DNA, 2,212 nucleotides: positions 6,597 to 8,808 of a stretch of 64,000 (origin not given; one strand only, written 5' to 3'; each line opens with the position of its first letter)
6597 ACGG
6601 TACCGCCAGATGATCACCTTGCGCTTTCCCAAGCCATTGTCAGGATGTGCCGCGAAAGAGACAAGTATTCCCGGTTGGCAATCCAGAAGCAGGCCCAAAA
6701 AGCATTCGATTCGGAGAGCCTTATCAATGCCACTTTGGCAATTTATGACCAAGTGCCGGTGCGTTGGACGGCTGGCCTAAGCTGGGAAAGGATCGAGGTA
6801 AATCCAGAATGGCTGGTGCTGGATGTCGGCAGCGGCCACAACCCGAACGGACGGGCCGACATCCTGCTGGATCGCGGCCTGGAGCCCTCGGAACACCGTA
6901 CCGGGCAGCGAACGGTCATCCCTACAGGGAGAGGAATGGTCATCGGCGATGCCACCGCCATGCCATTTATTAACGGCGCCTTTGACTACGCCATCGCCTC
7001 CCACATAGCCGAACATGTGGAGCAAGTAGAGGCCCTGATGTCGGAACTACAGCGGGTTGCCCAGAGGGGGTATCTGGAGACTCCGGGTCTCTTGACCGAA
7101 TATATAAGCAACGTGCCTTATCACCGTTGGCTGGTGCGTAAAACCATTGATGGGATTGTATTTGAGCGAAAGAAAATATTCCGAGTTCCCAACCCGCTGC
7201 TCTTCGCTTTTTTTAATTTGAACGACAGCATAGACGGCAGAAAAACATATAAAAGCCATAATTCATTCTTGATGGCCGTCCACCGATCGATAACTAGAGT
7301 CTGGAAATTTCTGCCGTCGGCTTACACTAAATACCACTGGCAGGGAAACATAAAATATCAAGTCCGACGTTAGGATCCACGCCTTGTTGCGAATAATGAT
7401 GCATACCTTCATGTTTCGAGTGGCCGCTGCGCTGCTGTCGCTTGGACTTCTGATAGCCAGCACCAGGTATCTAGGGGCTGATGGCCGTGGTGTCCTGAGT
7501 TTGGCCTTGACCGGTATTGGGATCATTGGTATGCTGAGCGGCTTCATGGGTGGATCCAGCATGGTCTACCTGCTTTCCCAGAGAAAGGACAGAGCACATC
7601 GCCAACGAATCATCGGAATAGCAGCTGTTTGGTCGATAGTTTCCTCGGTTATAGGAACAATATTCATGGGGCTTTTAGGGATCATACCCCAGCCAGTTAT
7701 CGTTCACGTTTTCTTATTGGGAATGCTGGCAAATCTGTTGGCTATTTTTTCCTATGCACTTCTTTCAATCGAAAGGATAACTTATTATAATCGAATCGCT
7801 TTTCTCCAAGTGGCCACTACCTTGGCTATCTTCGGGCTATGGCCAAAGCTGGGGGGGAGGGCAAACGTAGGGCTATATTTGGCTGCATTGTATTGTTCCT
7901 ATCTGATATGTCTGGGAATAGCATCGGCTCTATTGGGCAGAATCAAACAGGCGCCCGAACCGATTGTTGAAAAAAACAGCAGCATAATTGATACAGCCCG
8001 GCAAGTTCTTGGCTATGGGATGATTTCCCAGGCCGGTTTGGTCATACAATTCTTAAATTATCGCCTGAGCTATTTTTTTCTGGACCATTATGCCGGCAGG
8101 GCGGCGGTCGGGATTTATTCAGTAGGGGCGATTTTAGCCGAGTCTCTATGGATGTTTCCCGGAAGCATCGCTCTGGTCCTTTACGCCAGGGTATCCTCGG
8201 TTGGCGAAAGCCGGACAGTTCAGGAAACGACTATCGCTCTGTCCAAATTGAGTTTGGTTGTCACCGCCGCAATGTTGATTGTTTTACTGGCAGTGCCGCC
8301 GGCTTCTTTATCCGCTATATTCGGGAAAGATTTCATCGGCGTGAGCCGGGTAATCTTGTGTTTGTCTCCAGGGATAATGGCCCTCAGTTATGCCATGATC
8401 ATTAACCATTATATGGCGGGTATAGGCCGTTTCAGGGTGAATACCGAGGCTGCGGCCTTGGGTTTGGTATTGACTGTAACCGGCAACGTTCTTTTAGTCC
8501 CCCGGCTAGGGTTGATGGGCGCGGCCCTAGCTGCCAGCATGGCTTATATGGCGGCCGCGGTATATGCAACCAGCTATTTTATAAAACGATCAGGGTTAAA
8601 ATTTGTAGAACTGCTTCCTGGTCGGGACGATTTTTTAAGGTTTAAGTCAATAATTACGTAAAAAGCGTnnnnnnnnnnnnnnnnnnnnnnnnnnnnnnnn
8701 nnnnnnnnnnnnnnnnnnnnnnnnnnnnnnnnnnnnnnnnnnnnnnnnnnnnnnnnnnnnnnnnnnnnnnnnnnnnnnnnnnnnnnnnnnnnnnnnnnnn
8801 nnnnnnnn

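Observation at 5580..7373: Glycosyltransferase-methyltransferase fusion protein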

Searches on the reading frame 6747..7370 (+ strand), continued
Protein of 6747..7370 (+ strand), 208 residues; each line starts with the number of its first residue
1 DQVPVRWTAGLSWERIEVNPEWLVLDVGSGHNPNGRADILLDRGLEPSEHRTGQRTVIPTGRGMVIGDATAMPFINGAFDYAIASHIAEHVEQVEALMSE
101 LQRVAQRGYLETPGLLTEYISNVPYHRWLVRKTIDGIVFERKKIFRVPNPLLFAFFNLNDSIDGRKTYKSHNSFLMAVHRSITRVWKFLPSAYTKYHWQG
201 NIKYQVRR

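Call 63: fold_search(model_id=the predicted structure, library=viral)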
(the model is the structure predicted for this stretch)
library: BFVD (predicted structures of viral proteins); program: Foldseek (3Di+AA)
matches with E <= 10: 717; with E <= 0.001: 26
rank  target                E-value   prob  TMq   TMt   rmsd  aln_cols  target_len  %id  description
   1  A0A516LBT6            2.9e-12  1.00  0.67  0.65   5.8       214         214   18  (no name in the UniProt tables at hand)
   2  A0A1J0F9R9            1.4e-09  1.00  0.51  0.48   7.4       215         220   16  (no name in the UniProt tables at hand)
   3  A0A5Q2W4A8            1.7e-05  1.00  0.39  0.37   4.1       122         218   20  (no name in the UniProt tables at hand)
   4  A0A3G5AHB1            2.2e-05  1.00  0.45  0.34  12.0       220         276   15  Methyltransferase type 11 domain-containing protein [Satyrvirus sp.]
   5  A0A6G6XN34            5.0e-05  1.00  0.32  0.34   3.9       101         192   21  (no name in the UniProt tables at hand)
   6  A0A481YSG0            1.8e-04  1.00  0.38  0.33   3.6       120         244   13  SAM dependent methyltransferase [Marseillevirus LCMAC101]
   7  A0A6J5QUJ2            1.9e-04  1.00  0.33  0.11   9.8       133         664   10  Glycosyl transferase, family 1 [uncultured Caudovirales phage]
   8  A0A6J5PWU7            3.4e-04  1.00  0.36  0.35   9.4       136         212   17  MetW, methionine biosynthesis protein MetW [uncultured Caudovirales phage]
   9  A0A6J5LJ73            3.4e-04  1.00  0.30  0.25   5.3       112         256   16  AdoMet_MTases domain containing protein [uncultured Caudovirales phage]
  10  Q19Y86                3.9e-04  1.00  0.34  0.40   5.8       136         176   17  Methyltransferase type 11 domain-containing protein [Mycobacterium phage PLot]
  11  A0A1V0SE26            4.4e-04  1.00  0.34  0.35  11.3       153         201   17  Methyltransferase [Indivirus ILV1]
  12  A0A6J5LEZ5            4.4e-04  1.00  0.35  0.29  17.3       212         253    9  AdoMet_MTases domain containing protein [uncultured Caudovirales phage]
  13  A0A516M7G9            4.6e-04  1.00  0.36  0.38   5.8       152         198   13  (no name in the UniProt tables at hand)
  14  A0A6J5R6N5            4.6e-04  1.00  0.31  0.37   4.4       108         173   27  AdoMet_MTases domain containing protein [uncultured Caudovirales phage]
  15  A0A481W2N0            4.6e-04  1.00  0.35  0.40   3.4       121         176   15  (no name in the UniProt tables at hand)
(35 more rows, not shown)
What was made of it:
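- Closest known: Chlorovirus PBCV-1 A064R. Different: The best BFVD match is an unnamed 214-aa protein (call 63).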

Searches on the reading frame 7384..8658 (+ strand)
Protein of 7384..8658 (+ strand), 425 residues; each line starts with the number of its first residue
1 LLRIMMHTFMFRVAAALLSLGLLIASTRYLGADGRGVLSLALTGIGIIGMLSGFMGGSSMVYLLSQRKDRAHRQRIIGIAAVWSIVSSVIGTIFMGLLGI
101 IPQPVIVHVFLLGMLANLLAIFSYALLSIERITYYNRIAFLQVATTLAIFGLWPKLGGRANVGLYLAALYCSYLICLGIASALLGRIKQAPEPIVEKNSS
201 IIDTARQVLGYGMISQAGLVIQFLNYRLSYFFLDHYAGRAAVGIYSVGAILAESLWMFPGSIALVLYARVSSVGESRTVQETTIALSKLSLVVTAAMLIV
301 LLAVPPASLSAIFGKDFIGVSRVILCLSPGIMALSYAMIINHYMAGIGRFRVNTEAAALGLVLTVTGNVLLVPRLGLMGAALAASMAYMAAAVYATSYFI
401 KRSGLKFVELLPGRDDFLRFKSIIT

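Call 6: search_protein_families(library=pfam, proteins=[window:7384-8658:+], max_evalue=0.001)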
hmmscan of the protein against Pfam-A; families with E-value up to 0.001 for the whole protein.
window:7384-8658:+ (425 aa): 1 family
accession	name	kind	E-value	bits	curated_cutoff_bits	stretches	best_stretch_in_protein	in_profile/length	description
PF03023.19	MurJ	-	0.00022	20.4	27.4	1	245-406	236-406/451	Lipid II flippase MurJ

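Call 47: search_protein_families(library=ncbifam, proteins=[window:7384-8658:+], max_evalue=1e-10)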
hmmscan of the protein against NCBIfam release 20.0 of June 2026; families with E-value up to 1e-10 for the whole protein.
window:7384-8658:+ (425 aa): 0 families
